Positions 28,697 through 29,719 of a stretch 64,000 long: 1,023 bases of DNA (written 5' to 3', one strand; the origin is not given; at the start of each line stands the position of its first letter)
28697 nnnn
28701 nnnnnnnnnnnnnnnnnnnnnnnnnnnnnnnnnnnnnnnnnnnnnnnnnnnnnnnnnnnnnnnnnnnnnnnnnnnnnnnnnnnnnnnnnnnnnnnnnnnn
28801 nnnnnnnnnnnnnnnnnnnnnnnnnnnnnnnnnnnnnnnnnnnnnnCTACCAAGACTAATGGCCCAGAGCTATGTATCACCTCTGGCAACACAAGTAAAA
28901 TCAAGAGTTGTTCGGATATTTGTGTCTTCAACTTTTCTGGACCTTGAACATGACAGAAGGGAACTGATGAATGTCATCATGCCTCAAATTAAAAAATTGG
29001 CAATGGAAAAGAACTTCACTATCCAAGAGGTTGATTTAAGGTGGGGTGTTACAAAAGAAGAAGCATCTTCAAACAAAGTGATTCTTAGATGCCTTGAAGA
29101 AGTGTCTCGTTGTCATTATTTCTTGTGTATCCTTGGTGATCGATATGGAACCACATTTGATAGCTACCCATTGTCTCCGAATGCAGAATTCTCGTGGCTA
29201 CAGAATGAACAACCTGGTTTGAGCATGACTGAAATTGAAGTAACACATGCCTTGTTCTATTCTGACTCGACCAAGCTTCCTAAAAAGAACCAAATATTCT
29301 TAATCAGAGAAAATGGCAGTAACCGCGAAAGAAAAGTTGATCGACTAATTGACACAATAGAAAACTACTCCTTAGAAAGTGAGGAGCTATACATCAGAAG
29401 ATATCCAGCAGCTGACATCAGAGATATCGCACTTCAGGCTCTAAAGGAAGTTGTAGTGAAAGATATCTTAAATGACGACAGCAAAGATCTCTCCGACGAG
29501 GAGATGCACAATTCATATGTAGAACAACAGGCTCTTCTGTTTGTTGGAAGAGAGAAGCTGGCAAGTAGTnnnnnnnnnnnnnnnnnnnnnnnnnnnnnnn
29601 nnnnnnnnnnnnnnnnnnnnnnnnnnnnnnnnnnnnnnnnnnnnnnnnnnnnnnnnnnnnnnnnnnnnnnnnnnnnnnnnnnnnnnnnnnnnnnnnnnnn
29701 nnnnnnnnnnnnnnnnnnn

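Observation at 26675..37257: Complete 13-exon TEP1 ortholog (~2320 aa: TROVE, DUF4062, NACHT, ~20 WD40) with a 5-kb first exon and short introns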

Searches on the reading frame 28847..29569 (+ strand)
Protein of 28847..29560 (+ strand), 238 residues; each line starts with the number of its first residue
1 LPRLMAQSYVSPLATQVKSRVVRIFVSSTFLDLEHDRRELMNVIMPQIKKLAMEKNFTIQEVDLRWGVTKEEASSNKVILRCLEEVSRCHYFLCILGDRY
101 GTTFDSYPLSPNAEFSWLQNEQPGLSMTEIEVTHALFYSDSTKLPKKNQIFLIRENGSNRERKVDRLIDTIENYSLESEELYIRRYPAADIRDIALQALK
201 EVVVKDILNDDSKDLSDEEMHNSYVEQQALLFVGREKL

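Call 31: search_solved_structures(query=window:28847-29560:+, max_evalue=0.01, show_alignments=2)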
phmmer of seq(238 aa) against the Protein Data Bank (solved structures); distinct sequences matched with E-value up to 0.01: 1.
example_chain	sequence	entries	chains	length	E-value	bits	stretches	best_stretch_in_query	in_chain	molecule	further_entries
11gz_A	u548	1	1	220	4.4e-22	81.9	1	20-144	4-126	Telomerase protein component 1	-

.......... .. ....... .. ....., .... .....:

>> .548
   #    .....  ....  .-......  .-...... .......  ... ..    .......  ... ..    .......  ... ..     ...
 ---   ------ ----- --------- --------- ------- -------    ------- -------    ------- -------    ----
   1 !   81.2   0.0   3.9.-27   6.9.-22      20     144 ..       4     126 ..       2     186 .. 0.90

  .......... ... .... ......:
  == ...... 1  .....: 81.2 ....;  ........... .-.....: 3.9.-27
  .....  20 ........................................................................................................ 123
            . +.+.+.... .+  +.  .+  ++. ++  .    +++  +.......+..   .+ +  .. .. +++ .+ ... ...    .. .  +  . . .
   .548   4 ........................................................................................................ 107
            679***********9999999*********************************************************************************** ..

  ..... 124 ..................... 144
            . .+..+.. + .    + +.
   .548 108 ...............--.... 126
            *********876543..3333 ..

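Call 58: predict_structure(alignment_id=A1)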
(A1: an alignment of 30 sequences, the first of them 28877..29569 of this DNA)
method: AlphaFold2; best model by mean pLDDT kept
length: 231 residues; sequences in the alignment: 30
mean_pLDDT: 86.8   pTM: 0.82
mean pLDDT of the five models: 86.8, 85.4, 85.3, 84.7, 84.3
residues with pLDDT >= 90: 152; 70-90: 47; 50-70: 22; < 50: 10
segments of 3 or more residues with pLDDT < 50: 1-6, 228-231
pLDDT, mean of each block of 10 residues (from residue 1): 52 92 89 96 91 81 85 95 96 93 95 96 96 95 87 96 91 92 96 93 68 71 54 45
secondary structure, 60 per line:
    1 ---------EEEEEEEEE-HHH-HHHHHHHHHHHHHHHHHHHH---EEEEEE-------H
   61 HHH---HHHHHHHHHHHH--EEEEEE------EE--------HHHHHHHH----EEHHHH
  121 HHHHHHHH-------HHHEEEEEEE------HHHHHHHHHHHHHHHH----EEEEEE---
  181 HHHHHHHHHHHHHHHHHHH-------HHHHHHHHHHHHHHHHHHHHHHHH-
elements in order: E10-18 H24-43 E47-52 H60-63 H67-78 E81-86 H103-110 H117-128 E139-145 H152-167 E172-177 H181-199 H207-230

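Call 60: fold_search(model_id=the predicted structure, library=pdb)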
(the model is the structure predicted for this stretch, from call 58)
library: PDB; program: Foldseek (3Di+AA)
matches with E <= 10: 1456; with E <= 0.001: 0
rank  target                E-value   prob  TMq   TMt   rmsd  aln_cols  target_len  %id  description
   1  7tjb                  1.0e-03  0.89  0.28  0.29  10.0       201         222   13  Structure of Neisseria gonorrhoeae peptidoglycan O-acetyltransferase B (PatB) (released 2023-01-18)
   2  7trr                  1.5e-03  0.87  0.28  0.29   9.9       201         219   13  Structure of Neisseria gonorrhoeae peptidoglycan O-acetyltransferase B (PatB) with methylsulfonyl adduct (released 2023-02-01)
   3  3u7i_B                1.7e-03  0.95  0.35  0.36   9.7       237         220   13  The crystal structure of FMN-dependent NADH-azoreductase 1 (GBAA0966) from Bacillus anthracis str. Ames Ancestor (released 2011-11-09)
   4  7tlv                  1.7e-03  0.85  0.28  0.29   9.9       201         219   13  Structure of Neisseria gonorrhoeae peptidoglycan O-acetyltransferase B (PatB) substituted with selenomethionine (released 2023-01-25)
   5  4jel                  3.0e-03  0.99  0.37  0.52   7.8       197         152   13  Structure of MilB Streptomyces rimofaciens CMP N-glycosidase (released 2013-09-11)
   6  4jem_B                4.3e-03  0.98  0.37  0.51   7.8       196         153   14  Crystal structure of MilB complexed with cytidine 5'-monophosphate (released 2013-09-11)
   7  8v87_b                4.6e-03  0.96  0.38  0.21   9.3       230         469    8  60S ribosome biogenesis intermediate (Dbp10 post-catalytic structure - Overall map) (released 2024-05-01)
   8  3u7i_A                5.2e-03  0.89  0.34  0.36   9.7       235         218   13  The crystal structure of FMN-dependent NADH-azoreductase 1 (GBAA0966) from Bacillus anthracis str. Ames Ancestor (released 2011-11-09)
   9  6qu0_A                5.5e-03  0.91  0.37  0.39  10.2       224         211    8  Structure of azoreductase from Bacillus sp. A01 (released 2020-02-05)
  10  1uxo                  5.9e-03  0.89  0.37  0.43   8.0       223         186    8  The crystal structure of the ydeN gene product from B. subtilis (released 2004-05-27)
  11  2fzv_B                7.6e-03  0.82  0.35  0.33  13.5       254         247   14  Crystal Structure of an apo form of a Flavin-binding Protein from Shigella flexneri (released 2006-02-21)
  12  6p6f_B                8.1e-03  0.77  0.27  0.36  11.7       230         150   10  BG505 SOSIP-I53-50NP (released 2019-06-19)
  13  6dqi_A                8.6e-03  0.85  0.33  0.40   7.8       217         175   11  Crystal structure of SsuE FMN reductase Y118A mutant in apo form. (released 2019-01-09)
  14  4dyv                  9.1e-03  0.72  0.32  0.34  10.9       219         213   10  Crystal structure of a short-chain dehydrogenase/reductase SDR from Xanthobacter autotrophicus Py2 (released 2012-03-14)
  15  4ohr                  1.2e-02  0.93  0.37  0.49   8.4       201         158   13  Crystal structure of MilB from Streptomyces rimofaciens (released 2014-06-25)
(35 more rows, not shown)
